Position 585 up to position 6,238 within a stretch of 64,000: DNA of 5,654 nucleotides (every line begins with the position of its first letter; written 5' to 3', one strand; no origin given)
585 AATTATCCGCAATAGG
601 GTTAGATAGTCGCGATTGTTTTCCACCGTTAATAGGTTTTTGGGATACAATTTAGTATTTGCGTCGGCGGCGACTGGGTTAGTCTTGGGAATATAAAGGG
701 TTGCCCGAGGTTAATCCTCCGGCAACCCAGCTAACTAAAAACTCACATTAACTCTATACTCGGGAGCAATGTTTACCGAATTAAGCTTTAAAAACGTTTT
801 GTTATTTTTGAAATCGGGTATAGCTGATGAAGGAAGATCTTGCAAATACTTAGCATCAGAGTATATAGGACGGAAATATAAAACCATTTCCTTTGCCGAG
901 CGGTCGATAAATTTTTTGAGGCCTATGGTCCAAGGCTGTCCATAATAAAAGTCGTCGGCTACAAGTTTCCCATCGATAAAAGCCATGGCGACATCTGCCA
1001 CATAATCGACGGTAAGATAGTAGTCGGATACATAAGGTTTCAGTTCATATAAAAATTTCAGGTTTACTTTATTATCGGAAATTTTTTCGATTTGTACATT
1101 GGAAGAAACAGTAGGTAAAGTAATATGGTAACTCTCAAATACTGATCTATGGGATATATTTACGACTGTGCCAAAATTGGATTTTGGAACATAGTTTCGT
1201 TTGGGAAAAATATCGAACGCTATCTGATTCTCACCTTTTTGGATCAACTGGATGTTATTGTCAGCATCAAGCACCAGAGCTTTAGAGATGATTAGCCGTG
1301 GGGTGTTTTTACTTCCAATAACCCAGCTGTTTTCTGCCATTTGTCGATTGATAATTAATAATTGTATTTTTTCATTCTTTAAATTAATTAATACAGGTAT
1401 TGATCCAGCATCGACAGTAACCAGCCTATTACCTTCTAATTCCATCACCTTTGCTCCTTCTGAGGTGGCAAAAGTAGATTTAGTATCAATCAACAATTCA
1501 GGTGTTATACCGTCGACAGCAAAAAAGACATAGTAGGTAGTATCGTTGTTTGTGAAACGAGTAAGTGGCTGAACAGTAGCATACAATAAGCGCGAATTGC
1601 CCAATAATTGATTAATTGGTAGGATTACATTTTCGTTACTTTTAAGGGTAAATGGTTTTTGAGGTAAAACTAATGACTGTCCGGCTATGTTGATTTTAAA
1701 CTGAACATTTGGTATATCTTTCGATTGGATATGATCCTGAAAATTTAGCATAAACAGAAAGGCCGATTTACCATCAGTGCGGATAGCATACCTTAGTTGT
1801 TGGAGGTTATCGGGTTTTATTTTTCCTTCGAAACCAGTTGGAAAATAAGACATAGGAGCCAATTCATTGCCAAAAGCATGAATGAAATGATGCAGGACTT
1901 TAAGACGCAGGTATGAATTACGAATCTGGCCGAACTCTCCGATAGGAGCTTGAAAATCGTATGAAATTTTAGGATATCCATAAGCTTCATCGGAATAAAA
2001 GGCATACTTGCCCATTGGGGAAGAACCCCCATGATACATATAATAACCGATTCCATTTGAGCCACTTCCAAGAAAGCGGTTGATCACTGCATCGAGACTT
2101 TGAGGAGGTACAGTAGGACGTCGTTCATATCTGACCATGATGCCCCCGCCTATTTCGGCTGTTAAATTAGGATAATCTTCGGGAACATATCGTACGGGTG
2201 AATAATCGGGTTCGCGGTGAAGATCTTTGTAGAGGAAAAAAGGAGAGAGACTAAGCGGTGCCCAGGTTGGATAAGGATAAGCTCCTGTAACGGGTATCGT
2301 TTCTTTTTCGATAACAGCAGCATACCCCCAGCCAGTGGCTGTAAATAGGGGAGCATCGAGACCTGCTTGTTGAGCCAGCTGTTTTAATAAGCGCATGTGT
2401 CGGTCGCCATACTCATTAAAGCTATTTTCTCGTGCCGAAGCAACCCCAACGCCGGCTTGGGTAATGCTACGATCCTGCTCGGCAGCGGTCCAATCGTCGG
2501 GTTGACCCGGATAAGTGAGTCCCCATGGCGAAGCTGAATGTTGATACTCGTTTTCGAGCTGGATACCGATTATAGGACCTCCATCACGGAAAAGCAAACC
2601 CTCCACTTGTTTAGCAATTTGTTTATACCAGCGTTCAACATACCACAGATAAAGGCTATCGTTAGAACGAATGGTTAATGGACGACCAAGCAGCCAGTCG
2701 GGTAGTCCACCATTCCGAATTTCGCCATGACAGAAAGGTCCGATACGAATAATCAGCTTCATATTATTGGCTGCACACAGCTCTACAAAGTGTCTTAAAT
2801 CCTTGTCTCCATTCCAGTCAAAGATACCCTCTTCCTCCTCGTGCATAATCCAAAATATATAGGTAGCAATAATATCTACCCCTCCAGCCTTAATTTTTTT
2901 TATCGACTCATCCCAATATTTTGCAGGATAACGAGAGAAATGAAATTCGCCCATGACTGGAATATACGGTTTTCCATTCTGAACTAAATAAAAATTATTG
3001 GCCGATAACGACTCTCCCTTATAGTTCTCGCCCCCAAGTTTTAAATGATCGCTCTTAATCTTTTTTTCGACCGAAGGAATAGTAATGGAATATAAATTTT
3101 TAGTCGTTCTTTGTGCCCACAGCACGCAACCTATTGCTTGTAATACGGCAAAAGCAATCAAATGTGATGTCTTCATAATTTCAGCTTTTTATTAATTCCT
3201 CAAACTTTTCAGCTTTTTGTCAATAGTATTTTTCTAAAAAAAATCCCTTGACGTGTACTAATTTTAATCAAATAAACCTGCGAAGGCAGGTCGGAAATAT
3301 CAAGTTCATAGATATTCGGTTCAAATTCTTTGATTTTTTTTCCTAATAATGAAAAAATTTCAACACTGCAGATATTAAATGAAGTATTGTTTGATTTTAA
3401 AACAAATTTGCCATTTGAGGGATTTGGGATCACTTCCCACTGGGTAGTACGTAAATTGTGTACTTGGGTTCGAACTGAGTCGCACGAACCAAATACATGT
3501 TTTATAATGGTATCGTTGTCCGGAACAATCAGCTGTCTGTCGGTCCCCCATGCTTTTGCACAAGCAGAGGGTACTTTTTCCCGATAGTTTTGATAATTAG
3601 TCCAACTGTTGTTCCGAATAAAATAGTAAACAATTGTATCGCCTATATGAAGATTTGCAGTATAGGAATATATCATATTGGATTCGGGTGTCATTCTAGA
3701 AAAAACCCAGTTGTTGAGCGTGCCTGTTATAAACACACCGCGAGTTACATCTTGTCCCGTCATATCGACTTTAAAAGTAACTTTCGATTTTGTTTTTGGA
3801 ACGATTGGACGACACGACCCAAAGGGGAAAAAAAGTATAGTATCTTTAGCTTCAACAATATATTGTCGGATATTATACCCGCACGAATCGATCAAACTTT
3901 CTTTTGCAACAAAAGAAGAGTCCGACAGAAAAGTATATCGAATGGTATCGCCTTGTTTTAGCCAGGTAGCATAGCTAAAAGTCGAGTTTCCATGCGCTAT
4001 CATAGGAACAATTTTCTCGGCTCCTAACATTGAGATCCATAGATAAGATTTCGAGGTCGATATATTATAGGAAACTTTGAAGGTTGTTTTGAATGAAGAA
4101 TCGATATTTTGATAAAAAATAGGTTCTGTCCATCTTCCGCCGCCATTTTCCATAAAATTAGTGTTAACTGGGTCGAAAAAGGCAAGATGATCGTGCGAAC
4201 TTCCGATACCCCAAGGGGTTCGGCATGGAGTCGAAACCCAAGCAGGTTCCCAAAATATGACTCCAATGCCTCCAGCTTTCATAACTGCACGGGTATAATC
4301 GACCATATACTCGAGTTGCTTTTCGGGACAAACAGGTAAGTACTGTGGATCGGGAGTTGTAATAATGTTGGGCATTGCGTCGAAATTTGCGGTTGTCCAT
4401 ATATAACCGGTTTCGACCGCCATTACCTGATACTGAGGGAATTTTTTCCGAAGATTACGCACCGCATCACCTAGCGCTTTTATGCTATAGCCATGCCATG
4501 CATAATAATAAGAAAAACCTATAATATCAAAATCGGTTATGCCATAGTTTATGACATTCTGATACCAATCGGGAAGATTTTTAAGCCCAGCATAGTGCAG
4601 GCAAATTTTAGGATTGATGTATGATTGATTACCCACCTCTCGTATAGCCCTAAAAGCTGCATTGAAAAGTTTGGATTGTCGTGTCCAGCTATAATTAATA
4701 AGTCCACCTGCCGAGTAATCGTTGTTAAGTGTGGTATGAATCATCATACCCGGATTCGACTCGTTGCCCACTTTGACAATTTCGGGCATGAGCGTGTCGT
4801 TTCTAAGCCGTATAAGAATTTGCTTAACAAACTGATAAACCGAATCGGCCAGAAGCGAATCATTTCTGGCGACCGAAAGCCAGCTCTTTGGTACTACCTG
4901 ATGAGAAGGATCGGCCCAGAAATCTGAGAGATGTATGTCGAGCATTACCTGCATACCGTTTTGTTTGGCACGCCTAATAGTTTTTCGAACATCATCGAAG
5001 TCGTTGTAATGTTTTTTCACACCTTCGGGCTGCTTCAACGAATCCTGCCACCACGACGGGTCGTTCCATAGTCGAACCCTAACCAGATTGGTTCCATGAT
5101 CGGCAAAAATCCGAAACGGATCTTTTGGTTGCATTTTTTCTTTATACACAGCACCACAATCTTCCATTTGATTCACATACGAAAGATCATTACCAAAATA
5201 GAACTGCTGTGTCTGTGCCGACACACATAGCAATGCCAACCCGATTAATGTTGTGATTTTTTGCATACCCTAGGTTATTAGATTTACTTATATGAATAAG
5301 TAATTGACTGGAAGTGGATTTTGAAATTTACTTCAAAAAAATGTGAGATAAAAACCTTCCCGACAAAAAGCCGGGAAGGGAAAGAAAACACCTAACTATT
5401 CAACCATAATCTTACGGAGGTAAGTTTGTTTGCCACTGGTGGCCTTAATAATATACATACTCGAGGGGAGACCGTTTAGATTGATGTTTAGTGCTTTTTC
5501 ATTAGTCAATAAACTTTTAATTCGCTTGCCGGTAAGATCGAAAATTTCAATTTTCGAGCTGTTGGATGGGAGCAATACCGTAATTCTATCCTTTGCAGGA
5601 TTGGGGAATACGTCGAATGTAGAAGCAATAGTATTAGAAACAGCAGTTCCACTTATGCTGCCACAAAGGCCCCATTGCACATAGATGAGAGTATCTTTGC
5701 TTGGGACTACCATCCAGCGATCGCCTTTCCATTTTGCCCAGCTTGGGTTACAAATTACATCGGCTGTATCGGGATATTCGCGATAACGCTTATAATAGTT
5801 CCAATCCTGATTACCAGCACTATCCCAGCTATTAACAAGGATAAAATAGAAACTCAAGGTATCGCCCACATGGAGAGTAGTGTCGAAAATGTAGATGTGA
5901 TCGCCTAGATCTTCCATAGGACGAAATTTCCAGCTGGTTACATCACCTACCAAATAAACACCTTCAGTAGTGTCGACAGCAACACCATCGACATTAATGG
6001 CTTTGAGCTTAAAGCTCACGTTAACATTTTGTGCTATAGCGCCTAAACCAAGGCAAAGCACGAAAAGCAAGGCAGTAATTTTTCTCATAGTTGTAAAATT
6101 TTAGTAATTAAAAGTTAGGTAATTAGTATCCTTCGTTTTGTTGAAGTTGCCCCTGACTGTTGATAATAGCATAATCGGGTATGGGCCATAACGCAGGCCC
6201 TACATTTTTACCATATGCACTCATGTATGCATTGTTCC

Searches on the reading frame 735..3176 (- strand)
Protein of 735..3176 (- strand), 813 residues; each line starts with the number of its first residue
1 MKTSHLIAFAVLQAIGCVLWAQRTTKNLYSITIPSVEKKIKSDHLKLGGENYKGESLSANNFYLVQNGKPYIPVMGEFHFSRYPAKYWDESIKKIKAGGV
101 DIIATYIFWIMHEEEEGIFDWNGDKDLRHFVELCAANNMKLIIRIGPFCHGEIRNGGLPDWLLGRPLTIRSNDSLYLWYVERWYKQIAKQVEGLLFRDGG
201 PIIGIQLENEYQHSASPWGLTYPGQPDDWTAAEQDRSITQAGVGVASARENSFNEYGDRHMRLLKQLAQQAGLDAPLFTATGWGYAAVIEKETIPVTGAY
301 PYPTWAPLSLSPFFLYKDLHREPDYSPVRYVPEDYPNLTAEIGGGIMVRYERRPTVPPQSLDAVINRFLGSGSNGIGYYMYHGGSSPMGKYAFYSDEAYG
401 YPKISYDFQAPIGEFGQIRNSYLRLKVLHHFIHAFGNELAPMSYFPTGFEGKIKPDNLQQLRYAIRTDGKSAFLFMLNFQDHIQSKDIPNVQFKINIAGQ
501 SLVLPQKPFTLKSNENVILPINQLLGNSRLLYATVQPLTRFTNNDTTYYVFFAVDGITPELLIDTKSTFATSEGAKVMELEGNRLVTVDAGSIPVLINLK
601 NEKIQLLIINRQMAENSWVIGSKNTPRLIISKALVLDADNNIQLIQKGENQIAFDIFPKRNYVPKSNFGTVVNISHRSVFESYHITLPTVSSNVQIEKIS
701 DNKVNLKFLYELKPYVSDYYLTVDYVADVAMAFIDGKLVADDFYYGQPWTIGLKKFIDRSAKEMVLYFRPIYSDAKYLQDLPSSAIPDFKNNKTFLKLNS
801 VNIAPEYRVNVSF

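Call 50: search_protein_families(library=pfam, proteins=[window:735-3176:-], max_evalue=0.00001)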
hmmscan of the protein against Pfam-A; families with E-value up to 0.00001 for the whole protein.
window:735-3176:- (813 aa): 2 families
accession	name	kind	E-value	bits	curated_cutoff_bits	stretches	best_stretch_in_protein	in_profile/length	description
PF01301.25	Glyco_hydro_35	-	1.8e-60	205.6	27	1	64-430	2-317/319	Glycosyl hydrolases family 35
PF10435.15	BetaGal_dom2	-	8.5e-06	26.1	25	0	475-614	34-177/180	Beta-galactosidase, domain 2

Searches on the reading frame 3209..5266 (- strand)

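Call 50: search_protein_families(library=pfam, proteins=[window:3209-5266:-], max_evalue=0.00001)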
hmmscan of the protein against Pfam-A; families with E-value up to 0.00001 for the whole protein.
window:3209-5266:- (685 aa): 3 families
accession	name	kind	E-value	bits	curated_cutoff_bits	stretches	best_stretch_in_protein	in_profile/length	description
PF07745.19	Glyco_hydro_53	-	2.2e-83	280.6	24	1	23-368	1-330/340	Glycosyl hydrolase family 53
PF18962.6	Por_Secre_tail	-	4.9e-10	40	27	1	613-680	2-73/75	Secretion system C-terminal sorting domain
PF00150.24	Cellulase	-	3.7e-08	33.6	23.5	1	40-217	17-163/272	Cellulase (glycosyl hydrolase family 5)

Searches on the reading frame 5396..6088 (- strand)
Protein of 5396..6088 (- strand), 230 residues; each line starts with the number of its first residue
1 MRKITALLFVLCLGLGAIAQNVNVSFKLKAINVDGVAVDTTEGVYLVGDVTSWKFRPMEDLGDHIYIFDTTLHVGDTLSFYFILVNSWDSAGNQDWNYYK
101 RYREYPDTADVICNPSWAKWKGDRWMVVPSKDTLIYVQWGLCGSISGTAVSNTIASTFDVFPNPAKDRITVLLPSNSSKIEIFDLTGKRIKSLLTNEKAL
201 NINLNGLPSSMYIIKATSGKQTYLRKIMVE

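Call 50: search_protein_families(library=pfam, proteins=[window:5396-6088:-], max_evalue=0.00001)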
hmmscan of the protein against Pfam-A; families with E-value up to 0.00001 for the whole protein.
window:5396-6088:- (230 aa): 1 family
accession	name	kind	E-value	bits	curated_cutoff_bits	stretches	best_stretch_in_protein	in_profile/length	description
PF18962.6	Por_Secre_tail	-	5.1e-15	56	27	1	160-229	1-75/75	Secretion system C-terminal sorting domain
